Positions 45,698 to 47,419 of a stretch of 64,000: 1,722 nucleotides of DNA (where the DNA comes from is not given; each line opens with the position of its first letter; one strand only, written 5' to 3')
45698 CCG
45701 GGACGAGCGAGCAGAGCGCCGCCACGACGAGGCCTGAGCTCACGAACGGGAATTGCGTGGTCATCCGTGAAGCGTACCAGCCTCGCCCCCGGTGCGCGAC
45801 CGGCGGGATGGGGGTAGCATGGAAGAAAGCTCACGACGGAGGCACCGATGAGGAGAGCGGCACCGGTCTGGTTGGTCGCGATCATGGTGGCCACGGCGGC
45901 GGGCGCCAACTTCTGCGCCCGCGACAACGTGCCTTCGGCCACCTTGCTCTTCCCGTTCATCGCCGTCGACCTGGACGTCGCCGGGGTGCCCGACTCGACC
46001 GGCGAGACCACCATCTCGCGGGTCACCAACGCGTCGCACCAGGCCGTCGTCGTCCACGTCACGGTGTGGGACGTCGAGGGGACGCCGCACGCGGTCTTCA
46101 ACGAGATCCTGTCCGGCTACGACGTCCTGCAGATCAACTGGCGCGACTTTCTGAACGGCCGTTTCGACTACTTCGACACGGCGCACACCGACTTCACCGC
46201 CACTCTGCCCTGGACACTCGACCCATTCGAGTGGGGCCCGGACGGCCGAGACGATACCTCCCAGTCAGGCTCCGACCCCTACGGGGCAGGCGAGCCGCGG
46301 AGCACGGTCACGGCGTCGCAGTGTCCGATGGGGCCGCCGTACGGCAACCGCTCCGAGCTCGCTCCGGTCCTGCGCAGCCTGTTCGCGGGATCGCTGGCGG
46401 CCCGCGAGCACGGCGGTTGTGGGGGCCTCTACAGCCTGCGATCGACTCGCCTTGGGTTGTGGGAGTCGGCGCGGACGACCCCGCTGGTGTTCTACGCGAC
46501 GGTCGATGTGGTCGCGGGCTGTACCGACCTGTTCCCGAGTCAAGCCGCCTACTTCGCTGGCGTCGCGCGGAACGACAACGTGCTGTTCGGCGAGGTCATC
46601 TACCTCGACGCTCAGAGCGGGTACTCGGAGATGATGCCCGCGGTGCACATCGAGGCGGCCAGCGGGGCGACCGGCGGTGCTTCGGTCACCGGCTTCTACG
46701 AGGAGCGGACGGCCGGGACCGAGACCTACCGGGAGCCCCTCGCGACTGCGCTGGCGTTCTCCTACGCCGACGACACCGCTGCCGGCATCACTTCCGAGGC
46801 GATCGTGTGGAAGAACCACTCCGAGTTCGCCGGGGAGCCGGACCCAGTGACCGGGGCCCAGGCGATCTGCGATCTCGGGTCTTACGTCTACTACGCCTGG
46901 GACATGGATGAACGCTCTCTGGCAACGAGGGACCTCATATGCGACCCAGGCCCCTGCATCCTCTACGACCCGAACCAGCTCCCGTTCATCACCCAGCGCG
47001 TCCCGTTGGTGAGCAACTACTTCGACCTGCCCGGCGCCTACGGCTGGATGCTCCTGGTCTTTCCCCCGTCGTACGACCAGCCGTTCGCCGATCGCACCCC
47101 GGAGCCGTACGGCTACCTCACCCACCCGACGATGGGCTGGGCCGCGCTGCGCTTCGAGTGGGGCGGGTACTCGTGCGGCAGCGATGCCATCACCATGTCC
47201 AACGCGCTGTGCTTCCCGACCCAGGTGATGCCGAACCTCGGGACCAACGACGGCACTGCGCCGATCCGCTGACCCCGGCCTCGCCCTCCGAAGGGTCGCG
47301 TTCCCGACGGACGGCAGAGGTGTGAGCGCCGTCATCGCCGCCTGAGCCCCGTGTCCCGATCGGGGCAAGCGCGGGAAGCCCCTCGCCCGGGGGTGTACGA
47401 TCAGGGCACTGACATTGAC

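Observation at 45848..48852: Tandem pair of paralogous secreted Cys-containing proteins with concerted evolution at both gene ends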

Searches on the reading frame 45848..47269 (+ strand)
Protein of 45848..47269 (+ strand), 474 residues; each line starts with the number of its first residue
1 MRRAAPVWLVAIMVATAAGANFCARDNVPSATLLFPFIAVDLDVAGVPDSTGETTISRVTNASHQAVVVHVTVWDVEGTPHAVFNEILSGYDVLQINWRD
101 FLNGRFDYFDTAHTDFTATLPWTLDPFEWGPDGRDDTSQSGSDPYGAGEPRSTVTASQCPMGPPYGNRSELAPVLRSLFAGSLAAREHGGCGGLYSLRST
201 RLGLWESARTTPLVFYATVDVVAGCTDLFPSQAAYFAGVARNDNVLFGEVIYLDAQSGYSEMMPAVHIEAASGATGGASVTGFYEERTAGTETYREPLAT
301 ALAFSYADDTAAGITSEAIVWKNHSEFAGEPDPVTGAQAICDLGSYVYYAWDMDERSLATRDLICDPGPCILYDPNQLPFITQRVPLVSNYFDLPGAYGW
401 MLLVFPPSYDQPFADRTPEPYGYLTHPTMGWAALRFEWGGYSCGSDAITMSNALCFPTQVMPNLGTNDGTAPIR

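Call 4: search_protein_families(library=pfam, proteins=[window:45848-47269:+], max_evalue=1)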
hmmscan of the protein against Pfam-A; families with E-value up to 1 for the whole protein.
window:45848-47269:+ (474 aa): 0 families

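Call 5: search_protein_families(library=ncbifam, proteins=[window:45848-47269:+], max_evalue=1)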
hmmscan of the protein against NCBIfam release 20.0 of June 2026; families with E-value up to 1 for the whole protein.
window:45848-47269:+ (474 aa): 1 family
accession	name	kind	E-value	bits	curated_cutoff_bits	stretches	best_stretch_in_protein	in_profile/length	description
TIGR02439.1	catechol_proteo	equivalog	0.15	11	392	1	41-117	102-170/285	catechol 1,2-dioxygenase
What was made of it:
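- Checked: No Pfam or NCBIfam domain (calls 4, 5).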

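Call 7: find_homologous_proteins(query=window:45848-47269:+, max_evalue=0.001)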
Query window:45848-47269:+ (474 aa): 141 proteins with E <= 0.001 among 8000 candidates; the best 120 are listed.
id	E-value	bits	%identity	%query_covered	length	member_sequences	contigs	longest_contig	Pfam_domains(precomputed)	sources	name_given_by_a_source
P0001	0.0e+0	1107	100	100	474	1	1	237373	-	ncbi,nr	ncbi:MAG: hypothetical protein HY825_08235 [Acidobacteria bacterium]|nr:hypothetical protein [Acidob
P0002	1.1e-277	940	85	100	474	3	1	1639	-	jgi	jgi:hypothetical protein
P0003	1.7e-275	933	85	100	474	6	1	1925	-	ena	-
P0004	1.4e-260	883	82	100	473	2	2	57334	-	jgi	jgi:hypothetical protein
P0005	4.5e-255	865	80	100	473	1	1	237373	-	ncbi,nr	ncbi:MAG: hypothetical protein HY825_08240 [Acidobacteria bacterium]|nr:hypothetical protein [Acidob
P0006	1.4e-188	646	85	70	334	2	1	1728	-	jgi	jgi:hypothetical protein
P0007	3.0e-159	549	54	96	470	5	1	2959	-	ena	-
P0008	1.5e-156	540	57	96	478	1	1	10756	-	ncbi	-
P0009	1.2e-153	531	54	100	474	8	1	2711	-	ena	-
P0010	1.7e-152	527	53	99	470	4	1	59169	-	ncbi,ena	-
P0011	1.7e-151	524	53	100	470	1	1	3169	-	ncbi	-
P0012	3.3e-151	523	53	100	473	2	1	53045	-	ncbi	ncbi:MAG: hypothetical protein AB1625_08240 [Acidobacteriota bacterium]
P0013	2.2e-150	520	52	99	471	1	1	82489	-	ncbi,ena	-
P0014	4.5e-145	503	53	96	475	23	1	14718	-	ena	-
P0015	2.0e-140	487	53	96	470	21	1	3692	-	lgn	-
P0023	4.6e-129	450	49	99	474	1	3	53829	-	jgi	jgi:hypothetical protein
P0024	4.1e-128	447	50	96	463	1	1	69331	-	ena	-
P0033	6.3e-122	426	54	81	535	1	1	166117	-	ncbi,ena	-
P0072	1.8e-77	280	41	96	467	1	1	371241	-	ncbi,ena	-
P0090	2.8e-67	246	35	99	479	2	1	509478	-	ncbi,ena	-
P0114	4.2e-56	209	33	99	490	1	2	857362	-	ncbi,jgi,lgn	jgi:hypothetical protein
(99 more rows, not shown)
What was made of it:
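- The source is a metagenome-assembled genome (call 7).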

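Call 8: search_solved_structures(query=window:45848-47269:+, max_evalue=10)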
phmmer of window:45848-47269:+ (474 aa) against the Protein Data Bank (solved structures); distinct sequences matched with E-value up to 10: 1.
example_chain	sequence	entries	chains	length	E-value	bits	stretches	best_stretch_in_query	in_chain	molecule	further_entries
2l3j_A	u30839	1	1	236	0.34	13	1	93-175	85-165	Double-stranded RNA-specific editase 1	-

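Call 16: find_encoding_contigs(protein=P0004, flank=8000, max_places=3)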
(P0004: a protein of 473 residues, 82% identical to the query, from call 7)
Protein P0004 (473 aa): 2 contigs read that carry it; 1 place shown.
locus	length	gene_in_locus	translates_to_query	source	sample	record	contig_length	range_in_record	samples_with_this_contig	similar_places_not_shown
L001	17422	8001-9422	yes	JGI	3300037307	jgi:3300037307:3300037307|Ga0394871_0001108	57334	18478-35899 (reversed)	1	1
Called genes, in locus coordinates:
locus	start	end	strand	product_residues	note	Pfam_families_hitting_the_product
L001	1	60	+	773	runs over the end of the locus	PF00155:Aminotran_1_2, PF01041:DegT_DnrJ_EryC1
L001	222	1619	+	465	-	PF00496:SBP_bac_5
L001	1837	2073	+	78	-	-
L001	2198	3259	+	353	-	-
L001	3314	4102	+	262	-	-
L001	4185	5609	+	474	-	PF00365:PFK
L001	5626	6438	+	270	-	PF00142:Fer4_NifH, PF01656:CbiA, PF02374:ArsA_ATPase (weak), PF09140:MipZ (weak), PF10609:ParA (weak), PF13614:AAA_31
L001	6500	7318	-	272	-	PF00106:adh_short, PF01370:Epimerase (weak), PF08659:KR, PF13561:adh_short_C2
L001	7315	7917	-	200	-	PF08327:AHSA1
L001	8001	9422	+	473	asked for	-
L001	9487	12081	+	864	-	PF00246:Peptidase_M14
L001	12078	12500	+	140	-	PF00472:RF-1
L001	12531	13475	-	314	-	PF04536:TPM_phosphatase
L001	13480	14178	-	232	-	PF04536:TPM_phosphatase (faint)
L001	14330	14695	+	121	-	-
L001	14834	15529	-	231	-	PF10502:Peptidase_S26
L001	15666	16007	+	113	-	PF07238:PilZ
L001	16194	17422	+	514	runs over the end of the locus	PF01039:Carboxyl_trans, PF03255:ACCA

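Call 17: find_encoding_contigs(protein=P0013, flank=8000, max_places=3)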
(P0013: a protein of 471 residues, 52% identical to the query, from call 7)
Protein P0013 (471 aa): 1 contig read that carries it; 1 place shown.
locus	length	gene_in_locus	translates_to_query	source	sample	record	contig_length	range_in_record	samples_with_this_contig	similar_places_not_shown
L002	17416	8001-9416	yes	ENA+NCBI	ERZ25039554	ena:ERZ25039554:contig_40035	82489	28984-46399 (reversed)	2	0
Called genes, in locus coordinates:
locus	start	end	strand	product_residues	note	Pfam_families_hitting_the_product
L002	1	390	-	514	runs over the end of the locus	-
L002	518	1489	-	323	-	-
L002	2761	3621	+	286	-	PF13091:PLDc_2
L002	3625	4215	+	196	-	PF13474:SnoaL_3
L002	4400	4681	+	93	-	PF02810:SEC-C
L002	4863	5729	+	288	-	PF01609:DDE_Tnp_1 (faint)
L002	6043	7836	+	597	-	PF01447:Peptidase_M4 (weak), PF02868:Peptidase_M4_C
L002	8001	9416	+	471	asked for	-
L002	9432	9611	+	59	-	PF00326:Peptidase_S9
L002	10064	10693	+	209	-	-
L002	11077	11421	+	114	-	PF03551:PadR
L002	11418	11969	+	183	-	PF11193:DUF2812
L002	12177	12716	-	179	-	PF08002:DUF1697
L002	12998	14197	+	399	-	PF00557:Peptidase_M24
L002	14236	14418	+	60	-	-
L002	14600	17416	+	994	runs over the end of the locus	PF01590:GAF, PF13185:GAF_2, PF01590:GAF, PF13185:GAF_2, PF13492:GAF_3, PF00989:PAS, PF08448:PAS_4, PF13188:PAS_8, +6 more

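Call 18: predict_structure(alignment_id=A1)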
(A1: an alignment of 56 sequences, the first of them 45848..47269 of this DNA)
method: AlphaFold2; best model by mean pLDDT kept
length: 474 residues; sequences in the alignment: 56
mean_pLDDT: 84.5   pTM: 0.87
mean pLDDT of the five models: 84.5, 84.4, 84.1, 81.1, 81.1
residues with pLDDT >= 90: 261; 70-90: 113; 50-70: 92; < 50: 8
segments of 3 or more residues with pLDDT < 50: 16-20
pLDDT, mean of each block of 10 residues (from residue 1): 60 50 70 97 94 97 94 96 95 96 96 77 62 60 74 92 90 95 80 67 66 93 97 94 95 94 94 66 90 91 96 95 90 84 85 86 53 83 93 94 93 66 83 94 93 89 80 67
secondary structure, 60 per line:
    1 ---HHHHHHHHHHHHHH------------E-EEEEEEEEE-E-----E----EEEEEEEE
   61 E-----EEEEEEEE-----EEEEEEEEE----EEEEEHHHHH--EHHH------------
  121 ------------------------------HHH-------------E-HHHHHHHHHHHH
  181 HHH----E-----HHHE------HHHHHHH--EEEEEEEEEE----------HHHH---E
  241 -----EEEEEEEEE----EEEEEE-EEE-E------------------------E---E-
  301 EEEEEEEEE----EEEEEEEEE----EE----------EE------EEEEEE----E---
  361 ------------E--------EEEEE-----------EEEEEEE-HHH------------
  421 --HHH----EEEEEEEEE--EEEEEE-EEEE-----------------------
elements in order: H4-17 E32-40 E53-61 E67-74 E80-88 E93-97 H98-102 H169-183 H204-210 E213-222 H233-236 E246-254 E259-264 E266-268 E301-309 E314-322 E347-352 E382-386 E398-404 E430-438 E441-446 E448-451
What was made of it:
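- On ASRAH / ASRT superfamily: Two sandwiches of 8-9 strands each are predicted (call 18).
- The full-length model has pLDDT 84.5 and pTM 0.87 (call 18).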

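Call 19: find_encoding_contigs(protein=P0114, flank=8000, max_places=2)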
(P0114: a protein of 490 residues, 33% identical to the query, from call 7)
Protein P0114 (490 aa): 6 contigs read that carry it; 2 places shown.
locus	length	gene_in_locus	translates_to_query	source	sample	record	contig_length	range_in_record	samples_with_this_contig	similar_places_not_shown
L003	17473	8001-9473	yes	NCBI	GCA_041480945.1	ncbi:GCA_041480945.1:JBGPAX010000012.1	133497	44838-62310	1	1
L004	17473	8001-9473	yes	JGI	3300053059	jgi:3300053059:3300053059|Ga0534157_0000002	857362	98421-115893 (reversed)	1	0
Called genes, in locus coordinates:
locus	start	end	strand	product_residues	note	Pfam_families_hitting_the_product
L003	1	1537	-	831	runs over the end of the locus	PF07719:TPR_2 (faint), PF23774:TPR_GEMI5 (faint), PF00069:Pkinase, PF03109:ABC1 (faint), PF07714:PK_Tyr_Ser-Thr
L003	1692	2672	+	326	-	PF00226:DnaJ, PF01556:DnaJ_C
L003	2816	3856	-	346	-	-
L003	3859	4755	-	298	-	PF07719:TPR_2 (faint), PF13424:TPR_12 (faint), PF17874:TPR_MalT (weak)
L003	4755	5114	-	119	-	PF13744:HTH_37 (weak), PF13560:HTH_31, PF01381:HTH_3, PF13443:HTH_26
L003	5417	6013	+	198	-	PF01061:ABC2_membrane (weak)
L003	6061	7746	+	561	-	PF01839:FG-GAP (faint), PF12256:TcdB_toxin_midN (faint), PF13517:FG-GAP_3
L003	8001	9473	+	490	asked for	-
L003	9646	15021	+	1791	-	PF00801:PKD, PF18911:PKD_4, PF00801:PKD, PF18911:PKD_4, PF00801:PKD, PF18911:PKD_4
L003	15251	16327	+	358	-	PF00005:ABC_tran, PF13304:AAA_21 (faint)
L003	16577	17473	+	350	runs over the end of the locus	-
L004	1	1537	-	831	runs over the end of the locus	PF07719:TPR_2 (faint), PF23774:TPR_GEMI5 (faint), PF00069:Pkinase, PF03109:ABC1 (faint), PF07714:PK_Tyr_Ser-Thr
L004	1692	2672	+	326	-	PF00226:DnaJ, PF01556:DnaJ_C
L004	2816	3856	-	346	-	-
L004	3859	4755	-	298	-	PF07719:TPR_2 (faint), PF13424:TPR_12 (faint), PF17874:TPR_MalT (weak)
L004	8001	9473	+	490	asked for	-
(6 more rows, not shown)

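Call 20: find_encoding_contigs(protein=P0072, flank=8000, max_places=2)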
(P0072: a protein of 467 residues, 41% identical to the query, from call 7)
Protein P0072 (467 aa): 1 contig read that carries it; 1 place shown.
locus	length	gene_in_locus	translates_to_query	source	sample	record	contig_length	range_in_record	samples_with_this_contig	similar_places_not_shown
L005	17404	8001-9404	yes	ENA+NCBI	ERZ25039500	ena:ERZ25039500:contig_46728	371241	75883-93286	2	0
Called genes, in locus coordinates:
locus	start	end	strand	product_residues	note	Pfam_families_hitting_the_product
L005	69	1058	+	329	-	PF00226:DnaJ, PF01556:DnaJ_C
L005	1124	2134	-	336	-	-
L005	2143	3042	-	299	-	PF07719:TPR_2 (faint), PF13424:TPR_12 (faint)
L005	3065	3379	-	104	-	PF12844:HTH_19 (weak), PF13560:HTH_31, PF13744:HTH_37, PF01381:HTH_3, PF13443:HTH_26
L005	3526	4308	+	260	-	PF01061:ABC2_membrane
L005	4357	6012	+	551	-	PF16743:PliI (faint), PF01839:FG-GAP (faint), PF13517:FG-GAP_3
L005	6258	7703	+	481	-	-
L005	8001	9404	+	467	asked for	-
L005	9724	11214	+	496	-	-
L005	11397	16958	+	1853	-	PF00801:PKD, PF18911:PKD_4, PF00801:PKD, PF18911:PKD_4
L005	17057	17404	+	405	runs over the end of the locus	PF00005:ABC_tran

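Call 25: find_encoding_contigs(protein=P0090, flank=8000, max_places=2)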
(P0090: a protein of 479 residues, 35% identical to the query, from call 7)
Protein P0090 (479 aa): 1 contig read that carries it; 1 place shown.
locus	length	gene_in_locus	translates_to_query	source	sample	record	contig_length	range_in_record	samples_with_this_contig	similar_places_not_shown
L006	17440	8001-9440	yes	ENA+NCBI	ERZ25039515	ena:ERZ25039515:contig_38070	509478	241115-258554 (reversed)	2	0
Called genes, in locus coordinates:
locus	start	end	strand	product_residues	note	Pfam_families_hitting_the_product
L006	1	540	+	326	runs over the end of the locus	PF00226:DnaJ, PF01556:DnaJ_C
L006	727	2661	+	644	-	PF13424:TPR_12 (faint), PF13431:TPR_17 (faint), PF07719:TPR_2 (faint), PF13414:TPR_11, PF13432:TPR_16 (weak), PF14559:TPR_19 (weak), PF00515:TPR_1 (weak), PF13414:TPR_11, +3 more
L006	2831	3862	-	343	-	-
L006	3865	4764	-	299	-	PF07719:TPR_2 (faint), PF13424:TPR_12 (faint)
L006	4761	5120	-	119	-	PF13744:HTH_37, PF12844:HTH_19, PF13560:HTH_31, PF01381:HTH_3, PF13443:HTH_26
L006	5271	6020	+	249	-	PF01061:ABC2_membrane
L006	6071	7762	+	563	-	PF01839:FG-GAP (faint), PF13517:FG-GAP_3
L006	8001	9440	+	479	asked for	-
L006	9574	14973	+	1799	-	-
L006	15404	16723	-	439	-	-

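Call 26: find_encoding_contigs(protein=P0010, flank=8000, max_places=2)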
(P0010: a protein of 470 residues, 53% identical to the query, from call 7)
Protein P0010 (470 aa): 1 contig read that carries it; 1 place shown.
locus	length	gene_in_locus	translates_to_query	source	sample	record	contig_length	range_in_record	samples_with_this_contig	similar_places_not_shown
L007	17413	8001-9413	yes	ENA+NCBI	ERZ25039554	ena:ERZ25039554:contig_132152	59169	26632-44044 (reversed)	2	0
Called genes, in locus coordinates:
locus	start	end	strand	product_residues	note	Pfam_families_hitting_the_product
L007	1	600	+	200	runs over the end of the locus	-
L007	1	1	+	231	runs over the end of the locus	-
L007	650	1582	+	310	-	PF07920:DUF1684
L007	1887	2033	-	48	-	-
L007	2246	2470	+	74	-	PF01048:PNP_UDP_1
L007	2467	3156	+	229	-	PF00753:Lactamase_B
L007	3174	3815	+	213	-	-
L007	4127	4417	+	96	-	PF02604:PhdYeFM_antitox (weak)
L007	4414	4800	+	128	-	-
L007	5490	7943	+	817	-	-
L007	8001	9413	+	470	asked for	-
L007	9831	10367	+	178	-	PF19502:DUF6036 (weak)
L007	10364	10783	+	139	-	-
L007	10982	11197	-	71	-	-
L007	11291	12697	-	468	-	-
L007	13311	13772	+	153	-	PF01980:TrmO_N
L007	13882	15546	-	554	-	PF01039:Carboxyl_trans, PF06833:MdcE (faint), PF03255:ACCA (weak)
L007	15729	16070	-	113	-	-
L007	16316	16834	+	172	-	PF02082:Rrf2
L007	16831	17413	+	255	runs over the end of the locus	PF00005:ABC_tran, PF02463:SMC_N (faint)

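Call 29: search_protein_families(library=pfam, alignment_id=A1, max_evalue=0.1)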
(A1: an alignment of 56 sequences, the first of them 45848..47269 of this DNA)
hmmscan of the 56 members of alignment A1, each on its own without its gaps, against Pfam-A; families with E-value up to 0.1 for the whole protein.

A. member 1, window:45848-47269:+ (474 aa): 0 families

B. families by the number of members that match (of 56 scanned): 5 families
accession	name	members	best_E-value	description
PF19526.4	Slr4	2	0.015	S-layer protein Slr4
PF00404.24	Dockerin_1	1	0.0008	Dockerin type I domain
PF15890.11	Peptidase_Mx1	1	0.011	Putative zinc-binding metallo-peptidase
PF11255.13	DUF3054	1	0.097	Protein of unknown function (DUF3054)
PF19188.5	AGRB_N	1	0.098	Adhesion GPCR B N-terminal region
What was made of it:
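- The weak Pfam Slr4 hits (2 of 56 members, E 0.015) are at noise level (call 29).
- Tried and rejected: The weak NCBIfam hit (catechol dioxygenase, E 0.15, 11 bits against a cut-off of 392) and the weak Pfam hits in single members (Slr4, Dockerin, Peptidase_Mx1) were dismissed as noise (calls 5, 29).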

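Call 31: search_solved_structures(query=A1, max_evalue=10)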
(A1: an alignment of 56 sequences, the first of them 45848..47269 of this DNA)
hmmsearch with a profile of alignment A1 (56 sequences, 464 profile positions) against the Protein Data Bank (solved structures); distinct sequences matched with E-value up to 10: 1.
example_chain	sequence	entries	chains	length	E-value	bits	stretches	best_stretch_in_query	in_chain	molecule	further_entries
2oh1_A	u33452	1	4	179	1.9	10.2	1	81-132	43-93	Acetyltransferase, GNAT family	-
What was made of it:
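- No profile hit in Pfam, NCBIfam or PDB (calls 4, 5, 29, 31).
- Tried and rejected: Sequence searches against PDB gave only noise: with A alone, 2l3j at E 0.34; with the family profile, 2oh1 at E 1.9 (calls 8, 31).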

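Call 42: fold_search(model_id=the predicted structure, library=pdb)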
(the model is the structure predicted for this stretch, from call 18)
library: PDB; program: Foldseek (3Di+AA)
matches with E <= 10: 437; with E <= 0.001: 0
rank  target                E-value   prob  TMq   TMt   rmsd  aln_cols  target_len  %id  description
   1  8k11_A                3.7e-02  0.18  0.13  0.21  18.9       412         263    8  SID1 transmembrane family member 2 (released 2024-07-10)
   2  6li7_A                4.6e-02  0.09  0.12  0.16  18.4       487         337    6  Crystal Structure of Lectin from Pleurotus ostreatus in complex with GalNAc (released 2020-08-05)
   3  2ykl_L                7.3e-02  0.15  0.08  0.18  22.0       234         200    7  Structure of human anti-nicotine Fab fragment in complex with nicotine-11-yl-methyl-(4-ethylamino-4-oxo)-butanoate (released 2011-11-16)
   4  2ii7_D                9.2e-02  0.80  0.14  0.54   6.5        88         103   11  Anabaena sensory rhodopsin transducer (released 2007-03-20)
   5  9cvg_C                1.2e-01  0.04  0.14  0.13  22.9       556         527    9  Cryo-EM structure of Tulane virus 9-6-17 variant capsid protein VP1 9-14-18, DTT-treated (released 2024-08-21)
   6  2ii8_B                1.2e-01  0.72  0.14  0.54   6.4        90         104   10  Anabaena sensory rhodopsin transducer (released 2007-03-20)
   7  8k10_A                1.3e-01  0.10  0.12  0.10  19.5       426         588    8  SID1 transmembrane family member 2 (released 2024-07-10)
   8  7rp2_I                1.4e-01  0.10  0.09  0.17  22.2       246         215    7  Crystal structure of Kas G12C in complex with 2H11 CLAMP (released 2022-03-16)
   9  8jul_A                1.4e-01  0.09  0.12  0.10  18.6       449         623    9  Cryo-EM structure of SIDT1 in complex with phosphatidic acid (released 2023-11-15)
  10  1nc7_D                1.5e-01  0.89  0.18  0.64   9.4       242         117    7  Crystal Structure of Thermotoga maritima 1070 (released 2003-07-01)
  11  7t2d_J                1.7e-01  0.04  0.10  0.17  23.2       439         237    7  Crystal structure of the B1 TCR in complex with HLA-DP4-Ply (released 2022-12-28)
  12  6ss0_MMM              1.8e-01  0.10  0.09  0.17  17.9       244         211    6  Structure of the arginase-2-inhibitory human antigen-binding fragment Fab C0021181 (released 2020-06-10)
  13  7kpg_L                1.9e-01  0.08  0.09  0.17  21.3       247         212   10  Blocking Fab 25 anti-SIRP-alpha antibody in complex with SIRP-alpha Variant 1 (released 2020-12-16)
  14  2ii9_D                2.2e-01  0.63  0.13  0.55   6.5        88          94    9  Anabaena sensory rhodopsin transducer (released 2007-03-20)
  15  6yjp_E                2.2e-01  0.08  0.10  0.18  20.9       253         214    4  Crystal structure of a complex between glycosylated NKp30 and its deglycosylated tumour ligand B7-H6 (released 2020-07-29)
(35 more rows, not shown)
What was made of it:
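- Foldseek gives probabilities of about 0.5-0.9 for the same two proteins and for nothing else (call 42).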
